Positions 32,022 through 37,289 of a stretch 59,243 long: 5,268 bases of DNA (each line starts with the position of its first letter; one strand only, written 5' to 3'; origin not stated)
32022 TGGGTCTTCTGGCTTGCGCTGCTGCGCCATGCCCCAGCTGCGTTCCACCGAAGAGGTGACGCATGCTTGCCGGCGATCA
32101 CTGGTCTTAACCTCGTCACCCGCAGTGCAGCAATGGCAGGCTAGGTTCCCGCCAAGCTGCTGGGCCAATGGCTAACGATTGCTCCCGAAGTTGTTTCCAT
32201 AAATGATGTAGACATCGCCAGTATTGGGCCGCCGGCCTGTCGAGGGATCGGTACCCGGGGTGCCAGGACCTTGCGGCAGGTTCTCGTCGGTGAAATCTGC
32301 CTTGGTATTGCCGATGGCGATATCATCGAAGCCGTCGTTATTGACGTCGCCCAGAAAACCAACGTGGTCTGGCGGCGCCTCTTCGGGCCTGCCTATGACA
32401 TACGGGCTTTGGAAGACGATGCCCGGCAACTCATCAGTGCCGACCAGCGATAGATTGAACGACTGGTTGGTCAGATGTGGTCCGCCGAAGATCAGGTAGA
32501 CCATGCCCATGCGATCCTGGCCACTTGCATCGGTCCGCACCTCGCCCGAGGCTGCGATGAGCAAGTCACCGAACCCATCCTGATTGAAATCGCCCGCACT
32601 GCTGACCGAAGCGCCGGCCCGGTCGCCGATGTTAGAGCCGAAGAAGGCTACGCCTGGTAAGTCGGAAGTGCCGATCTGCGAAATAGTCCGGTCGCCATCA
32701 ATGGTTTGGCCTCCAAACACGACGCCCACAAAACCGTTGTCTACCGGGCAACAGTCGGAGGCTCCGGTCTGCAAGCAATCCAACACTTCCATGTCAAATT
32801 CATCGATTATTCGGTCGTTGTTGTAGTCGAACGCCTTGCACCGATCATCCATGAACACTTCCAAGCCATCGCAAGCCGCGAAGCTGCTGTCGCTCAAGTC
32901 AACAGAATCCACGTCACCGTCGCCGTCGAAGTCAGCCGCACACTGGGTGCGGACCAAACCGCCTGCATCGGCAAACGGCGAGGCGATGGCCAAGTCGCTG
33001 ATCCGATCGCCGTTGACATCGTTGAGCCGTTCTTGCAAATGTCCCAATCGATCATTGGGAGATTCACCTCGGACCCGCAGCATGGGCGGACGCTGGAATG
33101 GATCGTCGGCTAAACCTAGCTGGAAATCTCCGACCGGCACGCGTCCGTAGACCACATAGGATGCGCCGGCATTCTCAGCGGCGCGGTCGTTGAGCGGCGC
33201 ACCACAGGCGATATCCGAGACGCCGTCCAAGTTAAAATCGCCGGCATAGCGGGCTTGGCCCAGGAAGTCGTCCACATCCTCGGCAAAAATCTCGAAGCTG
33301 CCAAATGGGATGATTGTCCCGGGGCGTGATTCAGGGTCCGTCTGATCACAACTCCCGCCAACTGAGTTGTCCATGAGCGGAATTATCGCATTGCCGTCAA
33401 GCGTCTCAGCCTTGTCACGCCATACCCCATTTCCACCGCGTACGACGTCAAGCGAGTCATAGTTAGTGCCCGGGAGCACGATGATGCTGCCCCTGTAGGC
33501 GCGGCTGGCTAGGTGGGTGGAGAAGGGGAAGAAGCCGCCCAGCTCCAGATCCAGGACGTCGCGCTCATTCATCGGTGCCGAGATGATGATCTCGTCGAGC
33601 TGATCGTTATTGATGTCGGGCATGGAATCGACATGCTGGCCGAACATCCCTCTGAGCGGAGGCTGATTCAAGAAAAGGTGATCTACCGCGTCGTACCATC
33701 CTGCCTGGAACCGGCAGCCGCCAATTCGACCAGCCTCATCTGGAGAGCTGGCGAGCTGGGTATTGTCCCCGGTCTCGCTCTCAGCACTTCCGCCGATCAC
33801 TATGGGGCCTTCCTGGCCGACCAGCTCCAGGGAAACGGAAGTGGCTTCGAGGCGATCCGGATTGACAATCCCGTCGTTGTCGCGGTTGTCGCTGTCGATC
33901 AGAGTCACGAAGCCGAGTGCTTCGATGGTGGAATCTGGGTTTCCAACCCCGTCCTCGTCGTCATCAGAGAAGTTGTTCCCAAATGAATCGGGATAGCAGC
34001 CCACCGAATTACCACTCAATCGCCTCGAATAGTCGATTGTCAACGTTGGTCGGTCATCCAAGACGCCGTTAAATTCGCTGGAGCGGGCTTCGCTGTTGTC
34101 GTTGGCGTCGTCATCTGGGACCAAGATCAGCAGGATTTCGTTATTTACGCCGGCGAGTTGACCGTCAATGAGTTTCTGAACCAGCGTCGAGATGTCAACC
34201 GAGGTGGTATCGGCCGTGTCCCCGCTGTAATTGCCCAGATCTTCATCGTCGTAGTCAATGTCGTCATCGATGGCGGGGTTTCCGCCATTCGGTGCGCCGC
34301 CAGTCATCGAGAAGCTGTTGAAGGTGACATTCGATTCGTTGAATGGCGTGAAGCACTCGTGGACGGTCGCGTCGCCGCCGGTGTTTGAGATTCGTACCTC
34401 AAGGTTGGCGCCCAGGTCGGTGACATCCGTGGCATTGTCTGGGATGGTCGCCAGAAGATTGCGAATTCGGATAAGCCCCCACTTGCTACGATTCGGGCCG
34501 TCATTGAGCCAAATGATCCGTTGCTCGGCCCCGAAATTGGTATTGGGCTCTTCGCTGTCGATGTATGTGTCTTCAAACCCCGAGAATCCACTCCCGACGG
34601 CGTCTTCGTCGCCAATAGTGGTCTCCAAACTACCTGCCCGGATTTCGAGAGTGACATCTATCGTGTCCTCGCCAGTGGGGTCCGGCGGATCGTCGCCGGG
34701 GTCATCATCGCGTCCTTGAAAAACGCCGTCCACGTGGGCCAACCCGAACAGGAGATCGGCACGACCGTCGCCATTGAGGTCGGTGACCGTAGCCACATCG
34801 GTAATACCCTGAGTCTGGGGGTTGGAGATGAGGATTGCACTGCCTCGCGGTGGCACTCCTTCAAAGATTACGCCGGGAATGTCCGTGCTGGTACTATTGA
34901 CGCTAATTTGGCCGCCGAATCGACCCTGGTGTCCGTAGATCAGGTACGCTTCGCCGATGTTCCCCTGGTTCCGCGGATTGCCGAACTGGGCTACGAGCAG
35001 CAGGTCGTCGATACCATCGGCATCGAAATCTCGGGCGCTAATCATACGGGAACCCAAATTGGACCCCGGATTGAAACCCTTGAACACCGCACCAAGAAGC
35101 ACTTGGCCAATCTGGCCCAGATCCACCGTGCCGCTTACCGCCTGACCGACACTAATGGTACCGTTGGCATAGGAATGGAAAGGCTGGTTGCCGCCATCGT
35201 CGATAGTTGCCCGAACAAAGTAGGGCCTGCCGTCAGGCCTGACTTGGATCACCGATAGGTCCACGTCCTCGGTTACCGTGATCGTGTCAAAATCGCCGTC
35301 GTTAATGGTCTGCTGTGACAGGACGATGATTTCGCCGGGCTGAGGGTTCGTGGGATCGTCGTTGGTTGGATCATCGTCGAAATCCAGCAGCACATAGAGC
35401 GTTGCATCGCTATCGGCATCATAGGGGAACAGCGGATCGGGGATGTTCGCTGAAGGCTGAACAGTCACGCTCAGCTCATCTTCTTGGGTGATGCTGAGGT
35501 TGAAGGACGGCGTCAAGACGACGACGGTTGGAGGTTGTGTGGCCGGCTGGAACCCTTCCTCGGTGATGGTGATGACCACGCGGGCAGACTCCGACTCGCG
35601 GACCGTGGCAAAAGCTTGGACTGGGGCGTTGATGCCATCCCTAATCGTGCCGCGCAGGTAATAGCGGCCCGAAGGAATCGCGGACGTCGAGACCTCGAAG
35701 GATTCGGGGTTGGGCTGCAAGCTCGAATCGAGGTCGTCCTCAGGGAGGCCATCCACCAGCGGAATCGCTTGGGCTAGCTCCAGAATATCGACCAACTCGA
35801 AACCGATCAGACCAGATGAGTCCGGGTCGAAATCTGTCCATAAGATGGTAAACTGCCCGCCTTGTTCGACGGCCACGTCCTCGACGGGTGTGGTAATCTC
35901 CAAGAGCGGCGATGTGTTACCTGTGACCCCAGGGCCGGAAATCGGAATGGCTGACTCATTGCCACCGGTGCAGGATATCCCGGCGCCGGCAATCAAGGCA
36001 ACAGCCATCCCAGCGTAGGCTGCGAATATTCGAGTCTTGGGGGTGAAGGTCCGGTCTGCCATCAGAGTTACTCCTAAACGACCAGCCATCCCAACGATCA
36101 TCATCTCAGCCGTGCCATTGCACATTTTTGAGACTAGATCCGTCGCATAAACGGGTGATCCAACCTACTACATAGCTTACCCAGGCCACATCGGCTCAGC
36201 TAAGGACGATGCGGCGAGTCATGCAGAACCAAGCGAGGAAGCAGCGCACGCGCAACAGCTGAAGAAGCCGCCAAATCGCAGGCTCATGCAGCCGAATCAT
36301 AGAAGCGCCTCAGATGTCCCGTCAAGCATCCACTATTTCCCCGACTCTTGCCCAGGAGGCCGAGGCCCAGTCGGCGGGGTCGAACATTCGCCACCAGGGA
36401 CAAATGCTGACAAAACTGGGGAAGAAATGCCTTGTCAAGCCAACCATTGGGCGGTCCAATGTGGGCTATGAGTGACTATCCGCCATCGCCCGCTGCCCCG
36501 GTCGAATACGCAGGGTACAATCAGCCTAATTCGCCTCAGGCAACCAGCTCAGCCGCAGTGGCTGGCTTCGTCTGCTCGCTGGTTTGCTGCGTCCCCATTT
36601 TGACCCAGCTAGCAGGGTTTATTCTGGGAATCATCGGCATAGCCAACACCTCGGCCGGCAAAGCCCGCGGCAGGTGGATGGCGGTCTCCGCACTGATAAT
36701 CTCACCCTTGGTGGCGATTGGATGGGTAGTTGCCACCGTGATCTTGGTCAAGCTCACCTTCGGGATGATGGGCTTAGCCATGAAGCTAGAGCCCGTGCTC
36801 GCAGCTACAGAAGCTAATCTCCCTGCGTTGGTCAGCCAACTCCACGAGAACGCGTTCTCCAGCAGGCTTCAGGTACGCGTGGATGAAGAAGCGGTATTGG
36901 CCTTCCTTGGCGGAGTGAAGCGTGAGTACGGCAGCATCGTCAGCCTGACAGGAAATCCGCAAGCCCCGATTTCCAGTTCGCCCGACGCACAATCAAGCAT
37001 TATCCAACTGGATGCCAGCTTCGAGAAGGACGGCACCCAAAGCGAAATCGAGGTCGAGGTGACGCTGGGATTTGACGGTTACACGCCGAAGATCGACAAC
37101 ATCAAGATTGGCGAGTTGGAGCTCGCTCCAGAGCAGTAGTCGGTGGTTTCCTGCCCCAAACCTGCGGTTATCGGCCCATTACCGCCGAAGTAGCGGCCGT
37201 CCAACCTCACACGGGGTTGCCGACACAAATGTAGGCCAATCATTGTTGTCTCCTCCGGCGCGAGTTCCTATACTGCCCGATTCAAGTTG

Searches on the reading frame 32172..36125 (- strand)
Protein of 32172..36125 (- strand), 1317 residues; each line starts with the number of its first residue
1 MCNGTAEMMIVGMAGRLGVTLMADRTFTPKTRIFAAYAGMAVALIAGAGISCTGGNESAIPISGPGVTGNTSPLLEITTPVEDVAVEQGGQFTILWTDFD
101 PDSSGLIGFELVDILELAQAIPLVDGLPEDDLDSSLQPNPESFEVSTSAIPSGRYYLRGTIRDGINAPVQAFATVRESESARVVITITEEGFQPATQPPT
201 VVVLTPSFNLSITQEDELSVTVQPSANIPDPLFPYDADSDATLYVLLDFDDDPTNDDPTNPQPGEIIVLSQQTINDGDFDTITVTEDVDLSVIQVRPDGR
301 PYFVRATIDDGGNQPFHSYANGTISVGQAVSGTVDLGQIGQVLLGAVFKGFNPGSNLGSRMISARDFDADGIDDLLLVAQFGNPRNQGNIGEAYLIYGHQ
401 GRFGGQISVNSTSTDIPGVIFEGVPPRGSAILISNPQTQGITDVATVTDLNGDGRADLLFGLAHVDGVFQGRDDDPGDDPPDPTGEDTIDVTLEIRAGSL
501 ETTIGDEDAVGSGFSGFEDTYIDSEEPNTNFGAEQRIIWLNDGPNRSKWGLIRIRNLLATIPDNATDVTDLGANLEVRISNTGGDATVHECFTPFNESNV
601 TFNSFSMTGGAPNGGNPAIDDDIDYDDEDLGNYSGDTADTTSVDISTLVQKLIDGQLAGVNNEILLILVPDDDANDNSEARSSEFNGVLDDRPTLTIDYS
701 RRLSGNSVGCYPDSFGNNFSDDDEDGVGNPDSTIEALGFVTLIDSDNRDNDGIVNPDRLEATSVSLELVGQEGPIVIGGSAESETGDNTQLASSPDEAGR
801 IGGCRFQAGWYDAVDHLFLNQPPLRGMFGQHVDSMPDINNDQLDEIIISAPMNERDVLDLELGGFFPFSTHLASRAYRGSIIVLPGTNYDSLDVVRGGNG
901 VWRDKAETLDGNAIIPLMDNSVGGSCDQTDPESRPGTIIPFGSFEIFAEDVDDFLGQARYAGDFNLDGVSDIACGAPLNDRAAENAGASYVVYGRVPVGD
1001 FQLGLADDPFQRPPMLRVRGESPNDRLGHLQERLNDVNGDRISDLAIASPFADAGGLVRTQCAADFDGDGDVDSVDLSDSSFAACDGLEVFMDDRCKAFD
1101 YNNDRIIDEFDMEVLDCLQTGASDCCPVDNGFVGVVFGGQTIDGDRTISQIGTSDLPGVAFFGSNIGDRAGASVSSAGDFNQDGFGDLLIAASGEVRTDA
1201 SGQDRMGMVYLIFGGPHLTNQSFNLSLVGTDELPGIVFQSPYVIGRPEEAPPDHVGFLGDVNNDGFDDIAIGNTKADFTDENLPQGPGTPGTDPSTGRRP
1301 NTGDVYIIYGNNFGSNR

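Call 56: search_protein_families(library=pfam, proteins=[window:32172-36125:-], max_evalue=0.001)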
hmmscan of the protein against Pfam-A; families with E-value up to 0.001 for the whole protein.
window:32172-36125:- (1317 aa): 2 families
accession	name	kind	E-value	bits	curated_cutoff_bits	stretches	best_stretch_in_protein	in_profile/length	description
PF01839.29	FG-GAP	-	3.2e-26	91.2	22.1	2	961-992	7-37/37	FG-GAP repeat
PF13517.12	FG-GAP_3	-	3.2e-05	24.9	26.9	0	436-459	38-60/61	FG-GAP-like repeat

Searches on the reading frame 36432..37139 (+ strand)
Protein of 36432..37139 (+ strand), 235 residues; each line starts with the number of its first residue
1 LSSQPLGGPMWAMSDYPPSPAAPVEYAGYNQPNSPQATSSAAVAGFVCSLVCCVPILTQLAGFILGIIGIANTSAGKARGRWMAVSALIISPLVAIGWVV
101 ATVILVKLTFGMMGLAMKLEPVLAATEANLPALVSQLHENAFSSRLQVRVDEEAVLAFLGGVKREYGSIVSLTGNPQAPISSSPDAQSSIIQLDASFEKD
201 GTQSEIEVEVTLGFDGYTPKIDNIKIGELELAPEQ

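Call 56: search_protein_families(library=pfam, proteins=[window:36432-37139:+], max_evalue=0.001)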
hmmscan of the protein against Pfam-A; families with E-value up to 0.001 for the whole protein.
window:36432-37139:+ (235 aa): 1 family
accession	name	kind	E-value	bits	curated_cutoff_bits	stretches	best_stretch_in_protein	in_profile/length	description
PF13828.11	DUF4190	-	1.2e-05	25.4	35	1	42-101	2-62/62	Domain of unknown function (DUF4190)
